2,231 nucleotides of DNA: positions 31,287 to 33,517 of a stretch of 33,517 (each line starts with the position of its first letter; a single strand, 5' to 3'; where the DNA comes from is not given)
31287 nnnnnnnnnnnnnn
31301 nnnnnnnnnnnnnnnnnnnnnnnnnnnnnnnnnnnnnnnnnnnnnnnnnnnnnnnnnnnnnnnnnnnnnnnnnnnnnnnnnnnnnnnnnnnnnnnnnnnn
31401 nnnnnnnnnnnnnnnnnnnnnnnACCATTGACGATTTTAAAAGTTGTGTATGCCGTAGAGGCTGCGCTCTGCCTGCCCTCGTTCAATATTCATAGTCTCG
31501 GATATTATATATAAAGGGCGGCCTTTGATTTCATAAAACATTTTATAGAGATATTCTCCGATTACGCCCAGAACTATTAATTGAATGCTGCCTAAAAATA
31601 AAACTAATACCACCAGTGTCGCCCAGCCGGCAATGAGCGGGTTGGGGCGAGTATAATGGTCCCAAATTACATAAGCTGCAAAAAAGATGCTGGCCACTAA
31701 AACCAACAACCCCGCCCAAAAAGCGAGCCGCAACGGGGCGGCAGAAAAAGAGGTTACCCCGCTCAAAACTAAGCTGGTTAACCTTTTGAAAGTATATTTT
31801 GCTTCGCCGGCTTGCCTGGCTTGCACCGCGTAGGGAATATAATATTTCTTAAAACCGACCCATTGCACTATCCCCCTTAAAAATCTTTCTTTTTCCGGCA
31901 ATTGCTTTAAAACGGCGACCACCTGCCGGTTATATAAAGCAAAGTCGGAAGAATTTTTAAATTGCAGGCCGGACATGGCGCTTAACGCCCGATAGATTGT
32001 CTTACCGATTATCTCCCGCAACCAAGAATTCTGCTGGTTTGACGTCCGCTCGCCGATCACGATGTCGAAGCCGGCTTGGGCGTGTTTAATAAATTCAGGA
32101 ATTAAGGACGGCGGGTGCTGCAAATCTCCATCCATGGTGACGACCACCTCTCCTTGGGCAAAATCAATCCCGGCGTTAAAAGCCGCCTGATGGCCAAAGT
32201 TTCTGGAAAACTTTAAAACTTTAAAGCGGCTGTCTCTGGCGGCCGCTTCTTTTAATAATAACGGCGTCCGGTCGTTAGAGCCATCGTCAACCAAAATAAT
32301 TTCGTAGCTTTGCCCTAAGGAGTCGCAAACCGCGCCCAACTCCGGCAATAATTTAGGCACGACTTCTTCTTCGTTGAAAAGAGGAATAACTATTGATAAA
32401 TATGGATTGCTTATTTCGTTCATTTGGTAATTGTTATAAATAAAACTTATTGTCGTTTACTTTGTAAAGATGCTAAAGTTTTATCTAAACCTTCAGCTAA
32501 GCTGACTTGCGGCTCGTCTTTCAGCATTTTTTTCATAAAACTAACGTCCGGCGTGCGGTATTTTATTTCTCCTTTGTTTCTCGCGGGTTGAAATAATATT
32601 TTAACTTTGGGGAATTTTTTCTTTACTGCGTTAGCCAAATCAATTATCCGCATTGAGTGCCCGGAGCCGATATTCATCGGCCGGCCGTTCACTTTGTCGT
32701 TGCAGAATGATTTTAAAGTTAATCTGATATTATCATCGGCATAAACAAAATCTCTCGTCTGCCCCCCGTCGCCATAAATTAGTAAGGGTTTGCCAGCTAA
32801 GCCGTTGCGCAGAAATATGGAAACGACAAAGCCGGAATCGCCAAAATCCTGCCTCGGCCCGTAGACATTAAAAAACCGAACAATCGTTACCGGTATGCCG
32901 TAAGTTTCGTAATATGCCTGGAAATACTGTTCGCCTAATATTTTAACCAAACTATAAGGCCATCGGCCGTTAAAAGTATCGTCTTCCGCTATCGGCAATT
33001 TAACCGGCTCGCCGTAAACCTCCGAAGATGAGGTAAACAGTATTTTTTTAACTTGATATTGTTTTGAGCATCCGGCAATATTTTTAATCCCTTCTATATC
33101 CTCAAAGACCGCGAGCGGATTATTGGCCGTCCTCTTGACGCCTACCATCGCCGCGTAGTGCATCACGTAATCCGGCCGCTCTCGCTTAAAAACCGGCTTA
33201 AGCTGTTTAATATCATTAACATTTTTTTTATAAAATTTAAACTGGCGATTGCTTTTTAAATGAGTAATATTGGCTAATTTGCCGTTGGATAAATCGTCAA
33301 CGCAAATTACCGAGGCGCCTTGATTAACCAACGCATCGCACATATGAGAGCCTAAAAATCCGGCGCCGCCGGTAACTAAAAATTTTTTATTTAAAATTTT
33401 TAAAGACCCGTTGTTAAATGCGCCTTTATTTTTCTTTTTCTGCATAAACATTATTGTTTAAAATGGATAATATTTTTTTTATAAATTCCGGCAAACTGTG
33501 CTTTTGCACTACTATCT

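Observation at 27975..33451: Arn-like lipid-linked aminosugar module with a YdjC-fold de-N-acylase in the ArnD position and two carrier-lipid GT2s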

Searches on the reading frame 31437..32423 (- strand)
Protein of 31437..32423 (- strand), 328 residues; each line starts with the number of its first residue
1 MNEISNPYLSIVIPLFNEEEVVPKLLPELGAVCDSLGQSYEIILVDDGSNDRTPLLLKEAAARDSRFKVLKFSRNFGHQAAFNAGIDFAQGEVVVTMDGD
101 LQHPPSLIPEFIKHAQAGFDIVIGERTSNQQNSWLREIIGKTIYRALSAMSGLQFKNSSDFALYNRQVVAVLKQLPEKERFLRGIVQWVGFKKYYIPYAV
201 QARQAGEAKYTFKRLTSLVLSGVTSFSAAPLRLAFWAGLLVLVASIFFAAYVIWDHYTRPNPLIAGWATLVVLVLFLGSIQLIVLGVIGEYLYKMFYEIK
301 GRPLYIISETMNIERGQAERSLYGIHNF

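Call 5: search_protein_families(library=pfam, proteins=[window:31437-32423:-], max_evalue=0.01)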
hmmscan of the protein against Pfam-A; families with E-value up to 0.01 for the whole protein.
window:31437-32423:- (328 aa): 2 families
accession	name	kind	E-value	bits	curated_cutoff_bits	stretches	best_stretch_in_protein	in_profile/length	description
PF00535.33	Glycos_transf_2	-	2.4e-33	115.8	23.3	1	10-139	1-128/168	Glycosyl transferase family 2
PF10111.15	Glyco_tranf_2_2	-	0.00054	20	27.3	1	10-101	1-92/276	Glycosyltransferase like family 2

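Call 9: search_protein_families(library=ncbifam, proteins=[window:31437-32423:-], max_evalue=0.01)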
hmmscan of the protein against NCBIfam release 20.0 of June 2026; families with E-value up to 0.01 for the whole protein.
window:31437-32423:- (328 aa): 27 families (the best 25 are shown)
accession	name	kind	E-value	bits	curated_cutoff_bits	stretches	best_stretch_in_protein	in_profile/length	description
NF047588.1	GlcsyltransPgfSStrep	equivalog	4.1e-82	275.9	500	1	9-310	3-305/308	glycosyltransferase PgfS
NF007986.1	PRK10714.1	equivalog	3.6e-53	180.6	529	1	9-312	8-313/316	undecaprenyl-phosphate 4-deoxy-4-formamido-L-arabinose transferase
NF041875.1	EPS_EpsD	equivalog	1.1e-15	57.8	370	1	9-129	1-119/325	exopolysaccharide biosynthesis glycosyltransferase EpsD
TIGR03937.1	PgaC_IcaA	equivalog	1.3e-15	57.2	422.3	1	5-100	43-135/407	poly-beta-1,6-N-acetyl-D-glucosamine synthase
NF007482.0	PRK10073.1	equivalog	8.6e-13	48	423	1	5-121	4-117/334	glycosyltransferase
NF058614.1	PPMAGASynPpgS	equivalog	4.5e-12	45.9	370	1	11-145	4-137/226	polyprenyl-phospho-N-acetylgalactosaminyl synthase PpgS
NF047683.1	TeichurnBiosyTuaG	equivalog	1.1e-11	44.9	400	1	6-104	5-100/252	teichuronic acid biosynthesis protein TuaG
TIGR04242.1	nodulat_NodC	equivalog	1.7e-11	43.7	550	1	6-141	47-184/395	chitooligosaccharide synthase NodC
TIGR04283.1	glyco_like_mftF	equivalog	2e-11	43.9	182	1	9-115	1-97/221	TIGR04283 family arsenosugar biosynthesis glycosyltransferase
TIGR03965.1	mycofact_glyco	equivalog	4.5e-11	42.3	280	1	6-108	73-172/467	mycofactocin biosynthesis glycosyltransferase MftF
NF050050.1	ProtGlycPglI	equivalog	1.8e-10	40.7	500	1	7-143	2-136/306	GalNAc(5)-diNAcBac-PP-undecaprenol beta-1,3-glucosyltransferase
NF041391.1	DPhHxTase_Halo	equivalog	2.2e-10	39.9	375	1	16-133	4-111/213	dolichyl-phosphate hexose transferase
TIGR04182.1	glyco_TIGR04182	equivalog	8.9e-10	38.4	325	1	10-136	3-119/293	S-layer glycoprotein N-glycosyltransferase AglJ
NF010496.0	PRK13915.1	equivalog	1.2e-07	31.1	262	1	9-105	33-131/307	glucosyl-3-phosphoglycerate synthase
NF045692.1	OglycostaseCruG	equivalog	1.5e-07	30.7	600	1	9-122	43-160/386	2'-O-glycosyltransferase CruG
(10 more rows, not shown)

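Call 23: search_solved_structures(query=window:31437-32423:-, max_evalue=0.001)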
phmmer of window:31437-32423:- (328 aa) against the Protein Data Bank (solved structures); distinct sequences matched with E-value up to 0.001: 27.
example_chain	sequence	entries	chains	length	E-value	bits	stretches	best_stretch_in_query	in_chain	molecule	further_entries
5ekp_C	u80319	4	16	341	3.7e-72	246.4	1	8-314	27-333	Uncharacterized glycosyltransferase sll0501 | Glycosyltransferase sll0501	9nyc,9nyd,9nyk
9nye_A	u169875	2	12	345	3.8e-72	246.4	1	8-314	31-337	Glycosyltransferase sll0501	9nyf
5eke_A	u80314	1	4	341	4.9e-72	246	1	8-314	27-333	Uncharacterized glycosyltransferase sll0501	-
9hwj_A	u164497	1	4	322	2.8e-50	174.5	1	9-311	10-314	Undecaprenyl-phosphate 4-deoxy-4-formamido-L-arabinose transferase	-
9bhc_C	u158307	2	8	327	2.6e-46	161.5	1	9-311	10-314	Undecaprenyl-phosphate 4-deoxy-4-formamido-L-arabinose transferase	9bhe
8vxh_A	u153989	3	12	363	3.7e-46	161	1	9-311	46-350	Undecaprenyl-phosphate 4-deoxy-4-formamido-L-arabinose transferase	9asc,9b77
5mlz_A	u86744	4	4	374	2.3e-18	69.7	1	9-214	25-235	Dolichol monophosphate mannose synthase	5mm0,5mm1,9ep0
5hea_A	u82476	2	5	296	2.2e-10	43.4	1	8-100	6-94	Putative glycosyltransferase (GalT1)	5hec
3bcv_A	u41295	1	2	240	1.2e-07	34.5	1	7-100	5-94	Putative glycosyltransferase protein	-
2z87_A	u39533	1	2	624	2.5e-07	33.4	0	9-113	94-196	Chondroitin synthase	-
2z86_A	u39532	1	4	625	2.5e-07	33.4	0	9-113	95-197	Chondroitin synthase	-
6p61_A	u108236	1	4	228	4.8e-07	32.5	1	7-101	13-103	Glycosyltransferase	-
9omm_A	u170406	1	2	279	2.4e-06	30.2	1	9-162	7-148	Glycosyltransferase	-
9omh_A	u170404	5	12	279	2.4e-06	30.2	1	9-162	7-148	Glycosyltransferase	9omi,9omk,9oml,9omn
9omj_A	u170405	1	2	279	2.5e-06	30.1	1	9-162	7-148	Glycosyltransferase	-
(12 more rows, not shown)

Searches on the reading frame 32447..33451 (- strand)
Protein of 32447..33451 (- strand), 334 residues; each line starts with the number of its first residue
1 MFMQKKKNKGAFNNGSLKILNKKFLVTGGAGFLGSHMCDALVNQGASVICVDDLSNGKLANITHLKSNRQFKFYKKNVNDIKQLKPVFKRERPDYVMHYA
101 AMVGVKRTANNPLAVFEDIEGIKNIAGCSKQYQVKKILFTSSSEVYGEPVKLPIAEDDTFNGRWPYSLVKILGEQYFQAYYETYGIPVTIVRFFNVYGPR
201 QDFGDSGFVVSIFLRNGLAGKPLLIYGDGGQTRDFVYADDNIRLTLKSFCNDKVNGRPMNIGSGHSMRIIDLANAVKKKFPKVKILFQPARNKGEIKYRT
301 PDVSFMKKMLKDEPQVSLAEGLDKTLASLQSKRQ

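Call 5: search_protein_families(library=pfam, proteins=[window:32447-33451:-], max_evalue=0.01)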
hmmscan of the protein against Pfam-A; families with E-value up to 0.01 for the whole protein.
window:32447-33451:- (334 aa): 9 families
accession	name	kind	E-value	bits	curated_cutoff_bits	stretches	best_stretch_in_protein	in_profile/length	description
PF01370.27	Epimerase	-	2.7e-55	187.9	20.9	1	25-262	2-240/240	NAD dependent epimerase/dehydratase family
PF16363.11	GDP_Man_Dehyd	-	4.6e-51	174.7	27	1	25-324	1-331/332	GDP-mannose 4,6 dehydratase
PF02719.21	Polysacc_synt_2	-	5.8e-18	65.5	20.2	1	25-279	2-246/293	Polysaccharide biosynthesis protein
PF01073.25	3Beta_HSD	-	7e-13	48.7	22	1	25-239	1-219/280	3-beta hydroxysteroid dehydrogenase/isomerase family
PF04321.23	RmlD_sub_bind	-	2.2e-10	40.5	27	1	23-200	2-155/287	RmlD substrate binding domain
PF07993.18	NAD_binding_4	-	1.2e-07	31.6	20.1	1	94-198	90-209/258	Male sterility protein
PF00106.31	adh_short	-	3e-06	27.3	26.6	1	23-90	2-70/195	short chain dehydrogenase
PF08659.16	KR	-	0.00033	21.1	22.6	1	24-93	3-77/180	KR domain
PF13460.12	NAD_binding_10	-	0.0018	18.6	27.2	1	28-192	1-142/184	NAD(P)H-binding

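Call 9: search_protein_families(library=ncbifam, proteins=[window:32447-33451:-], max_evalue=0.01)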
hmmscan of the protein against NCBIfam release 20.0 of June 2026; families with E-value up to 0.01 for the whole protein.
window:32447-33451:- (334 aa): 57 families (the best 25 are shown)
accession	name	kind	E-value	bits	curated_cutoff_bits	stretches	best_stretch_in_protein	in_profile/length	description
TIGR01181.1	dTDP_gluc_dehyt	equivalog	5.9e-45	153.7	365.1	1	23-327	1-309/321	dTDP-glucose 4,6-dehydratase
TIGR04180.1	EDH_00030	hypoth_equivalog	1.3e-42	145.9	475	1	25-297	2-277/297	NAD-dependent 4,6-dehydratase LegB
TIGR01179.1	galE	equivalog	1.7e-41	142.2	262.3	1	24-317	2-312/332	UDP-glucose 4-epimerase GalE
NF007582.0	PRK10217.1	equivalog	1e-31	110.4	698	1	22-276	2-266/355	dTDP-glucose 4,6-dehydratase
NF011728.1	PRK15181.1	equivalog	2.7e-31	108.8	760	1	18-327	12-335/348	Vi polysaccharide biosynthesis UDP-N-acetylglucosaminuronic acid C-4 epimerase TviC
TIGR02197.1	heptose_epim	equivalog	7.4e-31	107.5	274.6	1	25-330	2-314/316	ADP-glyceromanno-heptose 6-epimerase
NF007490.0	PRK10084.1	subfamily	3.2e-30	105.3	649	1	23-277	2-274/361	dTDP-glucose 4,6-dehydratase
NF007956.0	PRK10675.1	subfamily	8.2e-24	84.3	394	1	23-205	2-191/338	UDP-glucose 4-epimerase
NF005998.1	PRK08125.1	equivalog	3.6e-21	75.2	777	1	21-326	315-646/649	bifunctional UDP-4-amino-4-deoxy-L-arabinose formyltransferase/UDP-glucuronic acid oxidase ArnA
NF008872.0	PRK11908.1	equivalog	1.1e-19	70.7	294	1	22-280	2-271/349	bifunctional UDP-4-keto-pentose/UDP-xylose synthase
NF008360.0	PRK11150.1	equivalog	1.3e-19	70.6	452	1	25-330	3-307/310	ADP-glyceromanno-heptose 6-epimerase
NF047922.1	GDPFucSynFcl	equivalog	7.1e-19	68.4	500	1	77-328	38-300/308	GDP-L-fucose synthase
TIGR02622.1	CDP_4_6_dhtase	equivalog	3e-15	56.2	278.45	1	21-192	4-187/352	CDP-glucose 4,6-dehydratase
TIGR03589.1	PseB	equivalog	3.1e-13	49.4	407.75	1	21-287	4-251/324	UDP-N-acetylglucosamine 4,6-dehydratase (inverting)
TIGR01214.1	rmlD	equivalog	7.5e-13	48.2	224.05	1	23-203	1-159/285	dTDP-4-dehydrorhamnose reductase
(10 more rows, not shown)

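Call 50: search_solved_structures(query=window:32447-33451:-, max_evalue=1e-20)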
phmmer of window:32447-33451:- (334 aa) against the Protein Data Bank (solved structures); distinct sequences matched with E-value up to 1e-20: 50.
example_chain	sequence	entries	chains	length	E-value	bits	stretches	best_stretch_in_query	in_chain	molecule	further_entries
4zrm_A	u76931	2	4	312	7.5e-52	179.6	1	23-326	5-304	UDP-glucose 4-epimerase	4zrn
7ys8_A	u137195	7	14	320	1.8e-45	158.6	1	24-330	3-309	UDP-glucose 4-epimerase | UDP-glucose 4-epimerase along with EC 5.1.3.2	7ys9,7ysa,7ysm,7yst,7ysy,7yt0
6wjb_A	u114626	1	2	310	2e-44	155.2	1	22-328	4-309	NAD-dependent epimerase/dehydratase family protein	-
6wj9_A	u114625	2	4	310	1.9e-43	152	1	22-328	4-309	NAD-dependent epimerase/dehydratase family protein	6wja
6dnt_A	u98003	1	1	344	5e-43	150.6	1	20-312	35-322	NAD-dependent epimerase/dehydratase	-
6pmh_A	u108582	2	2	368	2e-42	148.6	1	22-325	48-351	UDP-glucose 4-epimerase related protein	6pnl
6bwl_A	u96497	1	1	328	1.6e-41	145.6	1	23-328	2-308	Pal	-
2b69_A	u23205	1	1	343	2.2e-39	138.6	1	13-326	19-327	UDP-glucuronate decarboxylase 1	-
4lk3_A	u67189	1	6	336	5.1e-39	137.4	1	22-326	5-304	UDP-glucuronic acid decarboxylase 1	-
4gll_A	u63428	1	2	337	8.9e-39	136.6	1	22-326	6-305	UDP-glucuronic acid decarboxylase 1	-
4m55_A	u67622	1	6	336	9.6e-39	136.5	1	22-326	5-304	UDP-glucuronic acid decarboxylase 1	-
6zl6_A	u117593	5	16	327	2.1e-38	135.4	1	23-324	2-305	Epimerase domain-containing protein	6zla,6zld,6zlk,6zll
6zlj_A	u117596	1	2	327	7.5e-38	133.6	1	23-324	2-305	Epimerase domain-containing protein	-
3ru9_A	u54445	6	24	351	1.2e-35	126.3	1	21-323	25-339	WbgU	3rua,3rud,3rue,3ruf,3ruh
3ru7_A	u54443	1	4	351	1.2e-35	126.3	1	21-323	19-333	WbgU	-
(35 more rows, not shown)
